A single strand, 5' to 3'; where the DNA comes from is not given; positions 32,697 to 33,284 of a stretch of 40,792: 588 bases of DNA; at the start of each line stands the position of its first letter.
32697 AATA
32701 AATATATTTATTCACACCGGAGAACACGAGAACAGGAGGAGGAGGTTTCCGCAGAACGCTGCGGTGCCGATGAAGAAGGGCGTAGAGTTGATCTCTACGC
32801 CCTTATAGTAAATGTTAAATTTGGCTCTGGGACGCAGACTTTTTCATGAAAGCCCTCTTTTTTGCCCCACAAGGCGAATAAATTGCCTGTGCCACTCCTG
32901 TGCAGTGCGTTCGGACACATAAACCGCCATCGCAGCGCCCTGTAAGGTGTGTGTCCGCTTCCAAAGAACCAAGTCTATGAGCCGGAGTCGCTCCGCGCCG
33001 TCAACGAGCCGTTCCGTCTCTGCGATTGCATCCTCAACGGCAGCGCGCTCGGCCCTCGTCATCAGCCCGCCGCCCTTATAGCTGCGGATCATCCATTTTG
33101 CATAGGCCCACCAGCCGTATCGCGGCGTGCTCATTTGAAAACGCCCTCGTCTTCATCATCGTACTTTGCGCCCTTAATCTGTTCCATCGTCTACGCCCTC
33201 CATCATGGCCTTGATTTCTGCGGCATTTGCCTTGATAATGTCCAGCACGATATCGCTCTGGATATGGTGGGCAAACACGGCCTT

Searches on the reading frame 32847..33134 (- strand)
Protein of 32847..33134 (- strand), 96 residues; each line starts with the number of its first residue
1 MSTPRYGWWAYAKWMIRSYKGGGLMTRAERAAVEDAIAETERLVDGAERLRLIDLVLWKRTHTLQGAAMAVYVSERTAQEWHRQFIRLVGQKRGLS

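Call 6: search_protein_families(library=pfam, proteins=[window:32847-33134:-], max_evalue=0.01)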
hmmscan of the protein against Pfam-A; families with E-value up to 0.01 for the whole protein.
window:32847-33134:- (96 aa): 0 families

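Call 7: search_protein_families(library=phrogs, proteins=[window:32847-33134:-], max_evalue=0.001)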
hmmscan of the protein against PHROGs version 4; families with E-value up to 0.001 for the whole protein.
window:32847-33134:- (96 aa): 0 families

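Call 12: find_homologous_proteins(query=window:32847-33134:-, max_evalue=0.001)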
Query window:32847-33134:- (96 aa): 110 proteins with E <= 0.001 among 112 candidates.
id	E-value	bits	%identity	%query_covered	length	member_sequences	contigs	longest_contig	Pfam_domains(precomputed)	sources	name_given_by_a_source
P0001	7.2e-55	201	97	99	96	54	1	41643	-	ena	-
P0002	1.8e-54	200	98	99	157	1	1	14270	-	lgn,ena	-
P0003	2.2e-54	199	98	99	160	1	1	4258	-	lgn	-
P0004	3.0e-54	199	96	99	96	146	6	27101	-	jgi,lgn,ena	jgi:hypothetical protein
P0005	6.2e-54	198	97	99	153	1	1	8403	-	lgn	-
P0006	6.6e-54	198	97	99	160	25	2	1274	-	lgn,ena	-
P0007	7.3e-54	198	96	99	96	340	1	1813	-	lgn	-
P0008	1.4e-53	197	97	99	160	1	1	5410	-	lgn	-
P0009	4.9e-53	195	96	99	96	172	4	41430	-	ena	-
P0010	9.3e-52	191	91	99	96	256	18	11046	-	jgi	jgi:hypothetical protein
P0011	1.3e-51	191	92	99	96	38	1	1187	-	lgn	-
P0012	5.0e-50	185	86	100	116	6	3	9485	-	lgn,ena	-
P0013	5.6e-50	185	87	99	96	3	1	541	-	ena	-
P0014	1.3e-49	184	88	99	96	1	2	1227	-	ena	-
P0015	1.4e-49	184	88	100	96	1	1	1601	-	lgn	-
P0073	8.3e-40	153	69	99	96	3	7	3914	-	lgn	-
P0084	2.9e-33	132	66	99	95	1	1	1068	-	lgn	-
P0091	7.1e-30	121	63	99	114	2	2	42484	-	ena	-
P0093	4.8e-29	118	65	99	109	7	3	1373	-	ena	-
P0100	2.0e-25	107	57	99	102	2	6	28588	-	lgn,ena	-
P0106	1.1e-15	75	48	95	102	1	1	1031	-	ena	-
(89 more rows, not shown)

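Call 14: find_encoding_contigs(protein=P0100, flank=10000, max_places=3)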
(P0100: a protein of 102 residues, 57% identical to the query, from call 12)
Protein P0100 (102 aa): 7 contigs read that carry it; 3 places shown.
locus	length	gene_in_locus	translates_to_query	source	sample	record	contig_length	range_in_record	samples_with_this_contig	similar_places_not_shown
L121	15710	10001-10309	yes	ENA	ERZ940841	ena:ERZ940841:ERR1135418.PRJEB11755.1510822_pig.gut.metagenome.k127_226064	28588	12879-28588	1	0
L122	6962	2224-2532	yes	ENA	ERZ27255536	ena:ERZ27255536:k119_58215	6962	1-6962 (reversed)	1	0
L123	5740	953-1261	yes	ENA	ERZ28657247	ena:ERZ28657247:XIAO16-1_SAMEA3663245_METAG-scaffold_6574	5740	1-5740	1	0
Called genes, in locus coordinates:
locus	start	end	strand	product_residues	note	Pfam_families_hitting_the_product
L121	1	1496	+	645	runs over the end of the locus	PF02463:SMC_N, PF13175:AAA_15 (weak), PF13476:AAA_23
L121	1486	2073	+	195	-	-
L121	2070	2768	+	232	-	PF23023:Anti-Pycsar_Apyc1 (weak), PF12706:Lactamase_B_2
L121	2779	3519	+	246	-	-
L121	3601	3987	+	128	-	-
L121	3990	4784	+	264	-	PF02086:MethyltransfD12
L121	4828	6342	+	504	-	PF00145:DNA_methylase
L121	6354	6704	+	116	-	-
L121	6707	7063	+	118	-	-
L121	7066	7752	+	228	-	PF04055:Radical_SAM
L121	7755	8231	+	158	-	-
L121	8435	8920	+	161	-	-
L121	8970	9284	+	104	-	-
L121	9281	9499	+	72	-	-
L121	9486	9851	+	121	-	-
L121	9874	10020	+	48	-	-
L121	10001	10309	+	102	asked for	-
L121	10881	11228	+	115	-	-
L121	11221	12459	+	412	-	PF04466:Terminase_3, PF17288:Terminase_3C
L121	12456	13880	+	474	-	PF05133:SPP1_portal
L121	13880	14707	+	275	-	PF06152:Phage_min_cap2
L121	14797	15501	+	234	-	-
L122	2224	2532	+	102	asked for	-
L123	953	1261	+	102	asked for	-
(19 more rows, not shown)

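Call 15: find_encoding_contigs(protein=P0091, flank=10000, max_places=2)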
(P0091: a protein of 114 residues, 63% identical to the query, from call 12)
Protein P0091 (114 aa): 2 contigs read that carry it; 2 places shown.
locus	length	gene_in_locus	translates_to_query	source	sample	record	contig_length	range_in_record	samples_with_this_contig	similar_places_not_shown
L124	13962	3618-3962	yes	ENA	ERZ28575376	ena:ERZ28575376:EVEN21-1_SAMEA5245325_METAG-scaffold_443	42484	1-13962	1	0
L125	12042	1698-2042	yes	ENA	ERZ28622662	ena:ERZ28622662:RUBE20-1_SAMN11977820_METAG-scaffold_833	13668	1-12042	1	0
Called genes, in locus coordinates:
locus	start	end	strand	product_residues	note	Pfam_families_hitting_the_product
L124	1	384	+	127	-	?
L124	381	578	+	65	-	-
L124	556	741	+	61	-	-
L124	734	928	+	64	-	PF14354:Lar_restr_allev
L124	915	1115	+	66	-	PF14354:Lar_restr_allev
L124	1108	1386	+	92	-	-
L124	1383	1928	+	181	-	PF02511:Thy1 (weak)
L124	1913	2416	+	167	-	-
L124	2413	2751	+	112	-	-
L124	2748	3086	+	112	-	-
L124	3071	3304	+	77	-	-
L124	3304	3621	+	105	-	PF18909:dGTP_diPhyd_N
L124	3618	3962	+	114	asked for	-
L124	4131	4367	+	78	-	-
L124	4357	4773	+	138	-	PF03592:Terminase_2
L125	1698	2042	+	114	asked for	-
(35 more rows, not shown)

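Call 21: search_solved_structures(query=A1, max_evalue=10, show_alignments=3)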
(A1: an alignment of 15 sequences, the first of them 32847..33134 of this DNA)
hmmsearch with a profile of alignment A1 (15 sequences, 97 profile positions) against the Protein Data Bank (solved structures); distinct sequences matched with E-value up to 10: 3.
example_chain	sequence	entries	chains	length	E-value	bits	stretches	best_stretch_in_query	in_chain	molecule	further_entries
4oa3_A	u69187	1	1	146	1.1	12.5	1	22-52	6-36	PROTEIN BA42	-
2lt2_A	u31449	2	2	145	1.2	12.5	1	23-52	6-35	Putative uncharacterized protein | BA42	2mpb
4p6q_A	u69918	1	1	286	1.4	12.2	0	10-52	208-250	Msx2-interacting protein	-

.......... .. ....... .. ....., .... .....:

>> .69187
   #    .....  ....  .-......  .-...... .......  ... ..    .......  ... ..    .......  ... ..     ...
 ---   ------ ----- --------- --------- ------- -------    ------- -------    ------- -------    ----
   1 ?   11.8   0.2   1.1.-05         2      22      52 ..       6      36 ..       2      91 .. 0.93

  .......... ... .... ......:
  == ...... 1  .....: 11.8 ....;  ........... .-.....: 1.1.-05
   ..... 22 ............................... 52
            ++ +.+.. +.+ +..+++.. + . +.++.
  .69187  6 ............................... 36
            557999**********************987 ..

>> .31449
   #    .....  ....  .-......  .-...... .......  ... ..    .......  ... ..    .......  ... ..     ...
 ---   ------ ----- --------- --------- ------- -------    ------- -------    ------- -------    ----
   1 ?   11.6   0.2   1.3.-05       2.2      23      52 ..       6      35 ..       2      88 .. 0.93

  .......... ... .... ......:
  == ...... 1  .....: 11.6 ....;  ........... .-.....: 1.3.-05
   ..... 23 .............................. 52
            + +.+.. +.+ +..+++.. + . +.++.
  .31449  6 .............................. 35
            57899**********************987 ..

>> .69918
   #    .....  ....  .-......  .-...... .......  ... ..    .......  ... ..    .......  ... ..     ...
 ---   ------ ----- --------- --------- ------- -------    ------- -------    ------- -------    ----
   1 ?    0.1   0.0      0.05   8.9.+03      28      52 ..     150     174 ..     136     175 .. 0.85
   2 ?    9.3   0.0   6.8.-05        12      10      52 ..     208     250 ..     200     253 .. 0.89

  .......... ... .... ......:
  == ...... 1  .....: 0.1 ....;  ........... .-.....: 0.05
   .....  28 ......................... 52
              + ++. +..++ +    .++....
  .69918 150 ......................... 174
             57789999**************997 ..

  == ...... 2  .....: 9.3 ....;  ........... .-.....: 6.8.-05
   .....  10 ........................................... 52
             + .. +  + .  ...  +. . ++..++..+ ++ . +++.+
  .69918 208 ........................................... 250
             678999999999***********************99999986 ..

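Call 22: find_encoding_contigs(protein=P0106, flank=10000, max_places=2)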
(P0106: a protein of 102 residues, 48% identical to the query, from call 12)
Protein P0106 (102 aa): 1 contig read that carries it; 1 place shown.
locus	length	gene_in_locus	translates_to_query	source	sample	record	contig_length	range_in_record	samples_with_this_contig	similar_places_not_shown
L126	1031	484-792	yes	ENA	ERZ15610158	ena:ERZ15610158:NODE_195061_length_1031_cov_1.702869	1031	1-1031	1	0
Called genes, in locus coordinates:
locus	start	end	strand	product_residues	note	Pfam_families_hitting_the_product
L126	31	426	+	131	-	PF11114:Minor_capsid_2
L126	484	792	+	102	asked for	-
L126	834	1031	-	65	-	?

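Call 23: find_encoding_contigs(protein=P0093, flank=10000, max_places=3)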
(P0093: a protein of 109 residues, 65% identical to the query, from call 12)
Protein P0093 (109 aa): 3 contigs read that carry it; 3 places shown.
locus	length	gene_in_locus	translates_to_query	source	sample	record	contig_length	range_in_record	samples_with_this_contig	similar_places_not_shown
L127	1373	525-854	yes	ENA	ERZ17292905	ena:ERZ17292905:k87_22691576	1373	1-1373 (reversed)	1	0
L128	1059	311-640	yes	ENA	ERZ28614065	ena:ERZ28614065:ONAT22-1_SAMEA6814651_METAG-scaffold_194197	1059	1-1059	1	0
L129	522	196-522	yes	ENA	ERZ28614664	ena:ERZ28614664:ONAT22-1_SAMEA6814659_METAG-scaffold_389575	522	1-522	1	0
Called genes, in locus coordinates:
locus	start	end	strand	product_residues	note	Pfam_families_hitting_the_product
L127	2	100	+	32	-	?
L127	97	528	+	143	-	-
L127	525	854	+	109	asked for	-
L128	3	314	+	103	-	?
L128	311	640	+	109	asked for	-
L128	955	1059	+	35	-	?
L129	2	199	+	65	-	?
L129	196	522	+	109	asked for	?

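Call 24: find_encoding_contigs(protein=P0084, flank=10000, max_places=2)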
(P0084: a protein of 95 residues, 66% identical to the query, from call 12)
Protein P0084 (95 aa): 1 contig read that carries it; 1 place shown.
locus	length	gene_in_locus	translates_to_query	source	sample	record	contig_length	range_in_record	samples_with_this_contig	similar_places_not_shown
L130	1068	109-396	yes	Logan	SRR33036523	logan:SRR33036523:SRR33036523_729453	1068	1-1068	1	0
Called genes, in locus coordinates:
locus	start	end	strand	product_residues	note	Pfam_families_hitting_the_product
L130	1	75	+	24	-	?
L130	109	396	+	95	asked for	-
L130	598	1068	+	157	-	?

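Call 25: find_encoding_contigs(protein=P0073, flank=10000, max_places=3)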
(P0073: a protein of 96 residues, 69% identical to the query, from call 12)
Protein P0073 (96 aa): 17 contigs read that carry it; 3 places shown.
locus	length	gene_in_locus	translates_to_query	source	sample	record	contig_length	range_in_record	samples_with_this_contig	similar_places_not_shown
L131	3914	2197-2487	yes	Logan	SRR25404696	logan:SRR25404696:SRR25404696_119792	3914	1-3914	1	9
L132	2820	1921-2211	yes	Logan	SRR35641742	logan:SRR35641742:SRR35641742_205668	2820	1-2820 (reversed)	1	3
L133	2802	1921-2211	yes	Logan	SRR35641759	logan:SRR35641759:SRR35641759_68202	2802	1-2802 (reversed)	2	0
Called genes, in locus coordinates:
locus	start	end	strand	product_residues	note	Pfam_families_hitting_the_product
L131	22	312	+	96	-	-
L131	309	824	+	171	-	PF02511:Thy1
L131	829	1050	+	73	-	-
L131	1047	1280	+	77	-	-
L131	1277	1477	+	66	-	PF00196:GerE (weak), PF04297:UPF0122, PF04545:Sigma70_r4 (weak), PF04967:HTH_10 (faint), PF08281:Sigma70_r4_2 (weak), PF13384:HTH_23 (weak)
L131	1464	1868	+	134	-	-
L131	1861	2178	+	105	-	PF18909:dGTP_diPhyd_N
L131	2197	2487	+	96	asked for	-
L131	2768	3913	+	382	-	?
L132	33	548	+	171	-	PF02511:Thy1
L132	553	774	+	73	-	-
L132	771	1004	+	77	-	-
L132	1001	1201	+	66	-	PF00196:GerE (weak), PF04297:UPF0122, PF04545:Sigma70_r4 (weak), PF04967:HTH_10 (faint), PF08281:Sigma70_r4_2 (weak), PF13384:HTH_23 (weak)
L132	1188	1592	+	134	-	-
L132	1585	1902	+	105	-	PF18909:dGTP_diPhyd_N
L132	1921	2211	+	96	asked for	-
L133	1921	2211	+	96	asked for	-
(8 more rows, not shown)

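Call 27: predict_structure(alignment_id=A1)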
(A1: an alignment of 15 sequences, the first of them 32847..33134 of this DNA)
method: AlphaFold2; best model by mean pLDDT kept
length: 96 residues; sequences in the alignment: 15
mean_pLDDT: 92.1   pTM: 0.84
mean pLDDT of the five models: 92.1, 91.8, 90.8, 65.6, 41.6
residues with pLDDT >= 90: 82; 70-90: 8; 50-70: 2; < 50: 4
segments of 3 or more residues with pLDDT < 50: 1-4
pLDDT, mean of each block of 10 residues (from residue 1): 62 94 90 98 97 97 97 97 97 90
secondary structure, 60 per line:
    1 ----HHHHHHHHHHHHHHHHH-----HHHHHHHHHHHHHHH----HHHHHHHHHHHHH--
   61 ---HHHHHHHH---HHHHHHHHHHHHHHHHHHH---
elements in order: H5-21 H27-41 H46-58 H64-71 H75-93

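Call 30: fold_search(model_id=the predicted structure, library=pdb)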
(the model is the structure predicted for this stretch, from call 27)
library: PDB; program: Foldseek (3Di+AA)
matches with E <= 10: 219; with E <= 0.001: 0
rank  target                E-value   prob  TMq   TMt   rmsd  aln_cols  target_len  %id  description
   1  3hug_K                2.4e-01  0.99  0.50  0.62   3.4        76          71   21  Crystal structure of Mycobacterium tuberculosis anti-sigma factor RslA in complex with -35 promoter binding domain of  (released 2010-03-02)
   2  3hug_A                2.7e-01  0.94  0.43  0.50   6.8        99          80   20  Crystal structure of Mycobacterium tuberculosis anti-sigma factor RslA in complex with -35 promoter binding domain of  (released 2010-03-02)
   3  3hug_G                3.5e-01  0.96  0.44  0.54   3.2        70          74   24  Crystal structure of Mycobacterium tuberculosis anti-sigma factor RslA in complex with -35 promoter binding domain of  (released 2010-03-02)
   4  3hug_C                4.7e-01  0.84  0.42  0.49   7.2        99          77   21  Crystal structure of Mycobacterium tuberculosis anti-sigma factor RslA in complex with -35 promoter binding domain of  (released 2010-03-02)
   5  3hug_E                5.0e-01  0.93  0.44  0.54   3.2        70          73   24  Crystal structure of Mycobacterium tuberculosis anti-sigma factor RslA in complex with -35 promoter binding domain of  (released 2010-03-02)
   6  9a50_A                5.3e-01  0.93  0.44  0.18   5.7        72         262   11  Integrative model of RPSB-RPOC by crosslinking MS and deep learning (released 2024-09-18)
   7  3c3w_B                7.2e-01  0.60  0.40  0.20   9.9        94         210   19  Crystal Structure of the Mycobacterium tuberculosis Hypoxic Response Regulator DosR (released 2008-04-22)
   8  3c3w_A                7.5e-01  0.60  0.41  0.20  10.0        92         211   18  Crystal Structure of the Mycobacterium tuberculosis Hypoxic Response Regulator DosR (released 2008-04-22)
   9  1s7o_B                9.7e-01  0.90  0.45  0.41   5.1        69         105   17  Crystal structure of putative DNA binding protein SP_1288 from Streptococcus pygenes (released 2004-06-29)
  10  9b0e_A                1.2e+00  0.47  0.42  0.07   9.1       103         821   16  Cryo-EM Structure of E.coli produced recombinant N-acetyltransferase 10 (NAT10) in complex with cytidine-amide-CoA bis (released 2024-09-11)
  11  3vfz_B                1.4e+00  0.97  0.53  0.78   2.8        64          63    9  Crystal structure of -35 promoter binding domain of SigD of Mycobacterium tuberculosis (released 2013-02-13)
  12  3vep_D                1.5e+00  0.90  0.51  0.69   4.2        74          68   11  Crystal structure of SigD4 in complex with its negative regulator RsdA (released 2013-02-13)
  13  5cm3_A                1.5e+00  0.89  0.49  0.49   3.5        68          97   12  Crystal Structure of KorA, a plasmid-encoded, global transcription regulator (released 2016-04-06)
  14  3kln_B                1.5e+00  0.57  0.43  0.21   9.3        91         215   16  Vibrio cholerae VpsT (released 2010-02-09)
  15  5clv_B                1.6e+00  0.87  0.46  0.46   3.2        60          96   13  Crystal Structure of KorA-operator DNA complex (KorA-OA) (released 2016-04-06)
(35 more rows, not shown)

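Call 31: fold_search(model_id=the predicted structure, library=viral)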
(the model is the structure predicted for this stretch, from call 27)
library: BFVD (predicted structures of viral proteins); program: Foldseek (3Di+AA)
matches with E <= 10: 599; with E <= 0.001: 4
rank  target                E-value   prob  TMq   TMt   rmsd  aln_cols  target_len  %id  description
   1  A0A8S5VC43            2.3e-11  1.00  0.95  0.75   3.1        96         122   78  Uncharacterized protein [Siphoviridae sp. ctKsH2]
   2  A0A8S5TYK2            1.1e-05  1.00  0.85  0.54   9.2       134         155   30  Uncharacterized protein [Siphoviridae sp. ctDsE1]
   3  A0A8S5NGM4            1.3e-05  1.00  0.80  0.77   4.7       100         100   36  InsA C-terminal domain [Myoviridae sp. ct0wg9]
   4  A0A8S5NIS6            2.1e-04  1.00  0.84  0.55   8.3       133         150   17  Uncharacterized protein [Siphoviridae sp. cttpk5]
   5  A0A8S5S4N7            1.2e-03  1.00  0.64  0.73   2.0        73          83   30  Terminase small subunit [Myoviridae sp. cthAo37]
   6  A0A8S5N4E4            3.4e-02  1.00  0.53  0.68   1.9        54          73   44  Uncharacterized protein [Siphoviridae sp. ct5Px37]
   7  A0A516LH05            5.4e-02  1.00  0.55  0.41   9.2        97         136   16  (no name in the UniProt tables at hand)
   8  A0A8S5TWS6            6.3e-02  1.00  0.69  0.51   9.8       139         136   12  Transcriptional activator [Myoviridae sp. ctXho31]
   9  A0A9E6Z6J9            6.3e-02  1.00  0.68  0.51   8.3       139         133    9  (no name in the UniProt tables at hand)
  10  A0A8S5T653            1.2e-01  1.00  0.70  0.60   2.3       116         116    9  DNA-directed RNA polymerase subunit alpha [Siphoviridae sp. ctMBu2]
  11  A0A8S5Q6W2            1.2e-01  1.00  0.69  0.44   9.2       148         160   14  Transcriptional regulator [Myoviridae sp. ctAca11]
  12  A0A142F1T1            1.2e-01  1.00  0.59  0.52   4.9        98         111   14  Uncharacterized protein [Bacillus phage Mgbh1]
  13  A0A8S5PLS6            1.3e-01  0.99  0.58  0.48   5.7       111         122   11  DNA-directed RNA polymerase subunit alpha [Phage sp. ct17O1]
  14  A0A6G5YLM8            1.4e-01  1.00  0.67  0.41   4.3       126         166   13  (no name in the UniProt tables at hand)
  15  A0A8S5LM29            1.4e-01  1.00  0.70  0.70   4.6       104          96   14  RNaseLS-like protein [Siphoviridae sp. ct5d86]
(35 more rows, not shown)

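Call 32: search_protein_families(library=pfam, alignment_id=A1, max_evalue=1)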
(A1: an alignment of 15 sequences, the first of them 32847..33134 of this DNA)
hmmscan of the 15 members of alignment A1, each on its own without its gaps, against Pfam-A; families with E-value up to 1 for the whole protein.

A. member 1, window:32847-33134:- (96 aa): 0 families

B. families by the number of members that match (of 15 scanned): 8 families
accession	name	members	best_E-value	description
PF13384.12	HTH_23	2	0.029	Homeodomain-like domain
PF24235.1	RHG29_45_N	1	0.046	Rho GTPase-activating protein 29/45 N-terminal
PF16677.11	GP3_package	1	0.055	DNA-packaging protein gp3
PF09924.15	LPG_synthase_C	1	0.089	Phosphatidylglycerol lysyltransferase, C-terminal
PF00502.25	Phycobilisome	1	0.1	Phycobilisome protein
PF22618.1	RskA_N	1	0.1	Anti-sigma-K factor RskA, N-terminal domain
PF13768.12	VWA_3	1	0.18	von Willebrand factor type A domain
PF13496.11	DUF4120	1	0.22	Domain of unknown function (DUF4120)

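Call 33: search_protein_families(library=ncbifam, alignment_id=A1, max_evalue=1)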
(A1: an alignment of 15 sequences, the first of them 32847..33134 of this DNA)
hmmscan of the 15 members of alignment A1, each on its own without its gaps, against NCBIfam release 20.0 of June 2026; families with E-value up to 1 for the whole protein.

A. member 1, window:32847-33134:- (96 aa): 1 family
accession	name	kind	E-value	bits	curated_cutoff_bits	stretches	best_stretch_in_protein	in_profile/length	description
TIGR01636.1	phage_rinA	subfamily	0.017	15.3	31.9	1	33-93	76-132/134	phage transcriptional regulator, RinA family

B. families by the number of members that match (of 15 scanned): 5 families
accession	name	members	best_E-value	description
TIGR01636.1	phage_rinA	12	0.00011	phage transcriptional regulator, RinA family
NF053609.1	Sul12a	1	0.0035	Sul12a family chromatin-organizing protein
NF041617.1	T2SS_L_SYNERG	1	0.055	type II secretion system protein GspL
NF041430.1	UrfF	1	0.057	plasmid repression protein F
NF001659.0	PRK00430.1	1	0.095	DNA-binding transcriptional regulator Fis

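Call 34: search_protein_representatives(alignment_id=A1)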
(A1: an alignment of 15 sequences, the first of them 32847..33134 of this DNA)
Query: 15 sequences, 97 profile positions. Proteins with E-value up to 0.001 (for the whole library): 841; up to 1e-10: 496; up to 1e-30: 10. The best 150 are listed.
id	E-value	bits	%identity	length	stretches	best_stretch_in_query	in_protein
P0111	3.8e-48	177.6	-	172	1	1-96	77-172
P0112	7.1e-35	135.1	-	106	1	1-96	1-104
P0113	1.3e-33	131.0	-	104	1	1-96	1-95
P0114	6.0e-33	128.9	-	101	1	1-97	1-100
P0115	2.4e-32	127.0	-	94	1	5-96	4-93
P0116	3.1e-32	126.6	-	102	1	1-96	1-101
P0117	5.5e-32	125.8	-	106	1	1-97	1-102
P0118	8.5e-32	125.2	-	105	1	1-96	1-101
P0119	1.8e-31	124.1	-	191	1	1-93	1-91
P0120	2.7e-31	123.6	-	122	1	1-93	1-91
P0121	5.8e-30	119.3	-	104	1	1-93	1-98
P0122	6.2e-30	119.2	-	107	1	1-93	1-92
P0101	1.4e-29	118.1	-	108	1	28-96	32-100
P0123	1.4e-29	118.1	-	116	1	1-96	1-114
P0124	2.1e-29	117.5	-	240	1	1-96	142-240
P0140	1.7e-27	111.4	-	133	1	1-96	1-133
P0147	1.2e-26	108.7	-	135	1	1-96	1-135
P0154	1.6e-25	105.1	-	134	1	1-96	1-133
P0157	2.9e-25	104.2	-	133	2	27-95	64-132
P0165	8.1e-25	102.8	-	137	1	4-96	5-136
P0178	7.9e-24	99.6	-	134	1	1-96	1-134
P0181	1.0e-23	99.3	-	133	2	27-95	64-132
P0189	2.9e-23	97.9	-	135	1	1-96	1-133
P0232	2.7e-21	91.5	-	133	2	27-95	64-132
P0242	1.0e-20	89.7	-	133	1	1-96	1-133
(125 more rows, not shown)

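Call 35: search_protein_families(library=ncbifam, proteins=[P0140, P0147, P0154, P0157, P0165, P0178, P0181, P0189, P0232, P0242], max_evalue=0.01)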
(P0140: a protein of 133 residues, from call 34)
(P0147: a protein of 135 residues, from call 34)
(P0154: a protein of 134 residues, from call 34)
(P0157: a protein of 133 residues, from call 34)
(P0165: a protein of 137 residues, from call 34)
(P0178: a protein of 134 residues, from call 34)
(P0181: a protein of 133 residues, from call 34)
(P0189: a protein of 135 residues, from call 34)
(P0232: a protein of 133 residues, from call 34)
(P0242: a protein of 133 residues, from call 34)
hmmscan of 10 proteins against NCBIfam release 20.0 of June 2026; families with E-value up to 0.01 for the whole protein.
P0140 (133 aa): 0 families

P0147 (135 aa): 0 families

P0154 (134 aa): 1 family
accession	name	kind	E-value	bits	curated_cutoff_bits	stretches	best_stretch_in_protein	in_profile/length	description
TIGR01636.1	phage_rinA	subfamily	0.0023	18.1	31.9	1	81-131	82-133/134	phage transcriptional regulator, RinA family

P0157 (133 aa): 1 family
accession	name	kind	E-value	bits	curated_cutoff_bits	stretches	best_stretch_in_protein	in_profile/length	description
TIGR01636.1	phage_rinA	subfamily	6.2e-09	36.1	31.9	1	11-131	8-133/134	phage transcriptional regulator, RinA family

P0165 (137 aa): 1 family
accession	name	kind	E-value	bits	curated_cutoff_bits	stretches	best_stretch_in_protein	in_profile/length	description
TIGR01636.1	phage_rinA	subfamily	4.2e-08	33.4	31.9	1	22-134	22-133/134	phage transcriptional regulator, RinA family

P0178 (134 aa): 1 family
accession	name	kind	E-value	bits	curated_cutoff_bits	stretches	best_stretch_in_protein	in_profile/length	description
TIGR01636.1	phage_rinA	subfamily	2.8e-10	40.5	31.9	1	32-132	31-133/134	phage transcriptional regulator, RinA family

P0181 (133 aa): 1 family
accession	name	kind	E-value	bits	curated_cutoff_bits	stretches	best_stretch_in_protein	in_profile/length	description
TIGR01636.1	phage_rinA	subfamily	7.4e-11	42.4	31.9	1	39-130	41-132/134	phage transcriptional regulator, RinA family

P0189 (135 aa): 1 family
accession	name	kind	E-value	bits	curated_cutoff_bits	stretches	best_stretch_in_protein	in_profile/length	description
TIGR01636.1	phage_rinA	subfamily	0.0094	16.1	31.9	1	65-131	67-133/134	phage transcriptional regulator, RinA family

P0232 (133 aa): 1 family
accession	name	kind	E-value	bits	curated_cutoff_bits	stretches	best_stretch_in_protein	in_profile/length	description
TIGR01636.1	phage_rinA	subfamily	0.0015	18.7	31.9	1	63-130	65-132/134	phage transcriptional regulator, RinA family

P0242 (133 aa): 1 family
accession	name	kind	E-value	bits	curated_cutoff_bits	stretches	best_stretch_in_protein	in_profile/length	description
TIGR01636.1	phage_rinA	subfamily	1e-07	32.2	31.9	1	40-130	42-132/134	phage transcriptional regulator, RinA family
